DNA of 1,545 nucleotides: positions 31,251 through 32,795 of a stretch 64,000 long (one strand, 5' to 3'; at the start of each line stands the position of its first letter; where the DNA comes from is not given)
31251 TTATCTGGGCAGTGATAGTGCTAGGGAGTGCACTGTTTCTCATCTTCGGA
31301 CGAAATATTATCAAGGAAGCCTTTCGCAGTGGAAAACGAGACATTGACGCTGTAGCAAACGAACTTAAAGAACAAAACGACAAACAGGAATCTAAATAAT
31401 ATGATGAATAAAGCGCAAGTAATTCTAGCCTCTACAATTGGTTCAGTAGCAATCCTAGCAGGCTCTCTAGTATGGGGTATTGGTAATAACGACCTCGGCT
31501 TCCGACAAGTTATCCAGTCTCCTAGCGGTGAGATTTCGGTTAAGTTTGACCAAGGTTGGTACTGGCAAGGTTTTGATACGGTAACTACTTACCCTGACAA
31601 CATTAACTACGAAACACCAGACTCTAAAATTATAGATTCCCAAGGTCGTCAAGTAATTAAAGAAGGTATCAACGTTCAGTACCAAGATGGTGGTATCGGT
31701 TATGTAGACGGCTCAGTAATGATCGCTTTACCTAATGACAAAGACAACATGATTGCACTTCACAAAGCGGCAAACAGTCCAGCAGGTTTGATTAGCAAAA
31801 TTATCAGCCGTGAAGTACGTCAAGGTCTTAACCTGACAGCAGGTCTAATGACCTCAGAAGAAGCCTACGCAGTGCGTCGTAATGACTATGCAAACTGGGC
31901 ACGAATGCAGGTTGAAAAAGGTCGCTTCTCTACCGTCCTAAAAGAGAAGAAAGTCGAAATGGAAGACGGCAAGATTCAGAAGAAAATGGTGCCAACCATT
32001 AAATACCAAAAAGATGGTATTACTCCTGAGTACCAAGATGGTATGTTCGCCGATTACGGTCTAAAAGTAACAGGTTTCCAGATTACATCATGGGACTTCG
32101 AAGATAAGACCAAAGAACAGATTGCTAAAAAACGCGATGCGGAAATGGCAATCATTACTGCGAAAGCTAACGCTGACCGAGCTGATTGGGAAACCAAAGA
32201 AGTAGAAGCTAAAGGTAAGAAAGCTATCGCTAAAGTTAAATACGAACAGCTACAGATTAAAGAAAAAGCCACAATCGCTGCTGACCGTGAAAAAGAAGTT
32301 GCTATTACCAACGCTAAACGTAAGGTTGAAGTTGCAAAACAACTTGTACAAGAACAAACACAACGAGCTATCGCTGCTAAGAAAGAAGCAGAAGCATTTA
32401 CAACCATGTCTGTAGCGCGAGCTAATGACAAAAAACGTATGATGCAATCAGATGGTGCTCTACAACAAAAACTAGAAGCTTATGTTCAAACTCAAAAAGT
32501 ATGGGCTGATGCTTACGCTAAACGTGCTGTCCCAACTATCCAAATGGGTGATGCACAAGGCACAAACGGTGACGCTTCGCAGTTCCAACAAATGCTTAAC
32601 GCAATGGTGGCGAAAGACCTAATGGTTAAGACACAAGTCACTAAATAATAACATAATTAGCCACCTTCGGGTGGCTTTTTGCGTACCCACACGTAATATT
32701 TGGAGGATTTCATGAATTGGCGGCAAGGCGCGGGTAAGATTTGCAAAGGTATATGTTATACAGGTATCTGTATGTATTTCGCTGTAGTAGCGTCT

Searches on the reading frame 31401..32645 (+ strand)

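Call 53: search_protein_families(library=pfam, proteins=[window:31401-32645:+], max_evalue=0.01)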
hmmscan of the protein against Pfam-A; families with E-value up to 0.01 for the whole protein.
window:31401-32645:+ (415 aa): 1 family
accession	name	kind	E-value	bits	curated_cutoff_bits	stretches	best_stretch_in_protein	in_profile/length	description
PF01145.31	Band_7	-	2.3e-08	34.7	23.6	1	37-258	10-172/176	SPFH domain / Band 7 family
